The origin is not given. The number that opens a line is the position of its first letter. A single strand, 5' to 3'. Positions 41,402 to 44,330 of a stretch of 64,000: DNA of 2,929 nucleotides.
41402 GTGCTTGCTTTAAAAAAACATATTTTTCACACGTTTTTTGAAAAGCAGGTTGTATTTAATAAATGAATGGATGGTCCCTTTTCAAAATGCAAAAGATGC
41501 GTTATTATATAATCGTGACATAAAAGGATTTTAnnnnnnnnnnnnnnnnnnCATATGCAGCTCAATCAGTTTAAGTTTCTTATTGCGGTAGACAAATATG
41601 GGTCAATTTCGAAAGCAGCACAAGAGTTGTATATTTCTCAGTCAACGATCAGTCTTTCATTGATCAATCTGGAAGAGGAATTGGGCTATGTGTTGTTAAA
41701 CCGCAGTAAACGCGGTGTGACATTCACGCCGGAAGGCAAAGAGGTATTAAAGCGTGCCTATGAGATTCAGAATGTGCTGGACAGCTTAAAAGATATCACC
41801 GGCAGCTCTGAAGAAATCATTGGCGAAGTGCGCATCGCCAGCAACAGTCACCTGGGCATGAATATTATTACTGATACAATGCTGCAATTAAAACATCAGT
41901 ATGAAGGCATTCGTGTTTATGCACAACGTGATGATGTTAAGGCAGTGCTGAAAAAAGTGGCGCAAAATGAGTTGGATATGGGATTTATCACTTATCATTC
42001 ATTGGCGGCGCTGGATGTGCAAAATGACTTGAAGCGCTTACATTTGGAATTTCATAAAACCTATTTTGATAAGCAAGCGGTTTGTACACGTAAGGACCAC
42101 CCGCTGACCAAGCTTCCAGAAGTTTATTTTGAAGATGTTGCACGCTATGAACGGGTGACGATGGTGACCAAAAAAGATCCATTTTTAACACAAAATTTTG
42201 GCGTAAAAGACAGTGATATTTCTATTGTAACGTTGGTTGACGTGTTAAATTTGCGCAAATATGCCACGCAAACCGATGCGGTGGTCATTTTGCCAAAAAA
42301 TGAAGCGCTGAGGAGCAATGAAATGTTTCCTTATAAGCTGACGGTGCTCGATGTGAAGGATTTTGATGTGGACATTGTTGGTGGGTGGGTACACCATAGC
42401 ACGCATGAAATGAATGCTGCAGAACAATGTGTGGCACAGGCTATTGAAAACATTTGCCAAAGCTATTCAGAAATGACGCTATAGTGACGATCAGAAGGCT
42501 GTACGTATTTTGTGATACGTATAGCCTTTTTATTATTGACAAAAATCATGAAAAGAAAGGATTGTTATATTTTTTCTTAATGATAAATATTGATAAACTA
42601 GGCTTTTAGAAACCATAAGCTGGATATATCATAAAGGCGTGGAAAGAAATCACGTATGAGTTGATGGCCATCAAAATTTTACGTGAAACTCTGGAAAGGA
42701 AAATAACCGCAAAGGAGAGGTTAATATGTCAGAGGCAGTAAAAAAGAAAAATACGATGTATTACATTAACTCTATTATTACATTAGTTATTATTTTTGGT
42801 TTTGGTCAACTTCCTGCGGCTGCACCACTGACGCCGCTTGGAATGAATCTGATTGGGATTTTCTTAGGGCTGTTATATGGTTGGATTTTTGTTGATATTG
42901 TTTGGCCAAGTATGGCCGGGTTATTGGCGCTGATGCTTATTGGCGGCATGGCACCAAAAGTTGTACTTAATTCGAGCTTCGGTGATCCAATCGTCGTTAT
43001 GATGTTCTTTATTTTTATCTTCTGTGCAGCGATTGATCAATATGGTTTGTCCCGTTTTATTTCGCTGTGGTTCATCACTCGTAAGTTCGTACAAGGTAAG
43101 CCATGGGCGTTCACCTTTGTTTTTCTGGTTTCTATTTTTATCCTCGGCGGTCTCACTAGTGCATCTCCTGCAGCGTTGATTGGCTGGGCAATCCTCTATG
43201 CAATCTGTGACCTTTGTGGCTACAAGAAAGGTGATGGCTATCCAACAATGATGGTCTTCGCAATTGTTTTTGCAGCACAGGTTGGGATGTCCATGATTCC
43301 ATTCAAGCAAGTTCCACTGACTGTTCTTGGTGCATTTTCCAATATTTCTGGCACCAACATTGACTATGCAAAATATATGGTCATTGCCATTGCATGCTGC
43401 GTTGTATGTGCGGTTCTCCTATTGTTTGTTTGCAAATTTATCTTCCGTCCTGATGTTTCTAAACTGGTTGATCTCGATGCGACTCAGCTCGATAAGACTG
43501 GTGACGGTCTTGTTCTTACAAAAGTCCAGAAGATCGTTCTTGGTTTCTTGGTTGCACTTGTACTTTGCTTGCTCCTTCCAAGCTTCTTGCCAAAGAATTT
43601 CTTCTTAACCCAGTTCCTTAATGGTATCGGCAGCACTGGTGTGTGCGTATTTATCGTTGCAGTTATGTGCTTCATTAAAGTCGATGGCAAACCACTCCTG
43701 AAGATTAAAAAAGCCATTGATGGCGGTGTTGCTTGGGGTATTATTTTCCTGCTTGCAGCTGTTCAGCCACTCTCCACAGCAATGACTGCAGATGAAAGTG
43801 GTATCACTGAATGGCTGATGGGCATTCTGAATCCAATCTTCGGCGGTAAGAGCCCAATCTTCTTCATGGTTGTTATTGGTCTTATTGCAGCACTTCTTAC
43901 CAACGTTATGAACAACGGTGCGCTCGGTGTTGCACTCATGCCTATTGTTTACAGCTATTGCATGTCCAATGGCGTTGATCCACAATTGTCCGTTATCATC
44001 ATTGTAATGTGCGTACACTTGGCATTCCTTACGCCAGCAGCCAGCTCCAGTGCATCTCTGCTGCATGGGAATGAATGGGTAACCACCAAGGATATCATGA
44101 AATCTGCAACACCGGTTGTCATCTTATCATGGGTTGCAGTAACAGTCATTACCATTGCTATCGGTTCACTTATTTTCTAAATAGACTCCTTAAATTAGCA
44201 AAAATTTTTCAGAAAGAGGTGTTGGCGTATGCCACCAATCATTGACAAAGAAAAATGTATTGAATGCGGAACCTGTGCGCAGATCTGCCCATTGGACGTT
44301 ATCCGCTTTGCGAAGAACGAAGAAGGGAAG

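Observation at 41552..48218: LysR-regulated locus with an anion-type permease and two tandem ferredoxin plus FrdA/SdhA/AprA-family flavoprotein pairs: candidate uncharacterised anaerobic reductase system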

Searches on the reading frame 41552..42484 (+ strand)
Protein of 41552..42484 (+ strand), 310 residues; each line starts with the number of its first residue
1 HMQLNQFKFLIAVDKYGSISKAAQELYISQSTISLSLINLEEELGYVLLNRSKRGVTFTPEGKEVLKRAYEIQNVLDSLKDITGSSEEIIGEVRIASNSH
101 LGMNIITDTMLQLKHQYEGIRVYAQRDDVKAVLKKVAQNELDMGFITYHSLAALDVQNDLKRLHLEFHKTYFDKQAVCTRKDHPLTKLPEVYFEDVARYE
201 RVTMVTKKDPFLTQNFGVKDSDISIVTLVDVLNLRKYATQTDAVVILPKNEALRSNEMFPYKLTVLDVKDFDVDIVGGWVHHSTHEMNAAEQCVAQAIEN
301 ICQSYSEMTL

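Call 3: search_protein_families(library=pfam, proteins=[window:41552-42484:+], max_evalue=0.01)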
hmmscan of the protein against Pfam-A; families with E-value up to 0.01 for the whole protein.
window:41552-42484:+ (310 aa): 2 families
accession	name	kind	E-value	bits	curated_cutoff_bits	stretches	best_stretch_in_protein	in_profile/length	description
PF00126.33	HTH_1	-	2.2e-18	66.4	26.6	1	4-63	1-60/60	Bacterial regulatory helix-turn-helix protein, lysR family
PF03466.25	LysR_substrate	-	2e-11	44.1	28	1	89-297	4-203/209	LysR substrate binding domain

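Call 4: search_protein_families(library=ncbifam, proteins=[window:41552-42484:+], max_evalue=0.01)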
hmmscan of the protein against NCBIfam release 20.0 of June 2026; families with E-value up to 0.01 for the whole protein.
window:41552-42484:+ (310 aa): 55 families (the best 25 are shown)
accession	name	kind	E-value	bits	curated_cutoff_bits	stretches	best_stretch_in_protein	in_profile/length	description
NF040786.1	LysR_Sec_metab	equivalog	9.3e-28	97.1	250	1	2-147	1-147/298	selenium metabolism-associated LysR family transcriptional regulator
NF047520.1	trans_act_CidR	equivalog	6.8e-25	87.8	415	1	2-198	1-188/292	cidABC operon transcriptional activator CidR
NF053705.1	TransRegGltCGpos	equivalog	6.7e-21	74.8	350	1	2-149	1-149/300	glutamate biosynthesis transcriptional regulator GltC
TIGR02424.1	TF_pcaQ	equivalog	1.6e-20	73.3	303.8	1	6-303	7-299/300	pca operon transcription factor PcaQ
NF047354.1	trans_reg_GltC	equivalog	4.7e-19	69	300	1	2-253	1-243/290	glutamate biosynthesis transcriptional regulator GltC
NF009326.0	PRK12681.1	equivalog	1.1e-18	67.8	436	1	2-205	1-198/324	HTH-type transcriptional regulator CysB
NF009327.0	PRK12684.1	subfamily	2.3e-18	66.4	402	1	2-204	1-197/313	CysB family HTH-type transcriptional regulator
NF007307.0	PRK09791.1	equivalog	2.5e-17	63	336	1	2-270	5-265/302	LysR family transcriptional regulator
NF040889.1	trans_reg_YeiE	equivalog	2.3e-16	59.9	480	1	1-147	2-145/288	DNA-binding transcriptional regulator YeiE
TIGR03339.1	phn_lysR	subfamily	2.5e-16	59.8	341.1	1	7-199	2-182/279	aminoethylphosphonate catabolism associated LysR family transcriptional regulator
NF058504.1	TransRegCcpCBac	equivalog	6e-16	58.7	400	1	2-147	1-147/287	transcriptional regulator CcpC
NF045775.1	acetoin_reg_AlsR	exception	7.6e-16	58.4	430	1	2-214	1-204/290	acetoin biosynthesis transcriptional regulator AlsR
NF008416.0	PRK11242.1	equivalog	8.3e-16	58.1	277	1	2-157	1-156/300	transcriptional regulator CynR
NF008361.0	PRK11151.1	equivalog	3.1e-15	56.2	329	1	2-147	1-147/305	DNA-binding transcriptional regulator OxyR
NF008410.0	PRK11233.1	equivalog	7.7e-15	54.8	309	1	2-150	1-151/305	nitrogen assimilation transcriptional regulator NAC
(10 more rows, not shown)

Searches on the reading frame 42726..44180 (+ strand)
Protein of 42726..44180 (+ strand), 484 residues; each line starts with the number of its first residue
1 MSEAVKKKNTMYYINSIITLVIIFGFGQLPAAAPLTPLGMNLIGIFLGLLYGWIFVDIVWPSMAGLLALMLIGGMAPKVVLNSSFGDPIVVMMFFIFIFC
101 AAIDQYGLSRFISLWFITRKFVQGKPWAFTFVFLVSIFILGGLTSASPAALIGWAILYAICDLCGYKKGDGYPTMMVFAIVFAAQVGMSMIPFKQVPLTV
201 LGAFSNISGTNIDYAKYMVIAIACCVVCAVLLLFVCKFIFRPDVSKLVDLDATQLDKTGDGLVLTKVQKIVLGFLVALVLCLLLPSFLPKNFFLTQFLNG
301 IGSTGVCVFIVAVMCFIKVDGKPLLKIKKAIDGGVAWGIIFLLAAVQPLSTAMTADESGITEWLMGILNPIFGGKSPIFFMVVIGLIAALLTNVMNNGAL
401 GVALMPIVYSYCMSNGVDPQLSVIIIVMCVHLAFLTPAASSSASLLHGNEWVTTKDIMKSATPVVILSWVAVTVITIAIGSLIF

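Call 3: search_protein_families(library=pfam, proteins=[window:42726-44180:+], max_evalue=0.01)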
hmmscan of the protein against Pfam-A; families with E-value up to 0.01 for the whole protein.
window:42726-44180:+ (484 aa): 2 families
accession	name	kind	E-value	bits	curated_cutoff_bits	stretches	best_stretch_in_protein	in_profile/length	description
PF03600.22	CitMHS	-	3.6e-27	95.8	31.9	2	55-426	8-331/336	Citrate transporter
PF06808.19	DctM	-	6.1e-08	32.4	23.8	1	168-476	123-408/413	Tripartite ATP-independent periplasmic transporter, DctM component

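Call 4: search_protein_families(library=ncbifam, proteins=[window:42726-44180:+], max_evalue=0.01)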
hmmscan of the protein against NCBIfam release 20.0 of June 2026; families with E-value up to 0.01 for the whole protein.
window:42726-44180:+ (484 aa): 1 family
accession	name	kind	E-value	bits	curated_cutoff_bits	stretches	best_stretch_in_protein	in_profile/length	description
TIGR00785.1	dass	subfamily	2.7e-27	95.6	198.6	1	40-475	11-439/444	DASS family sodium-coupled anion symporter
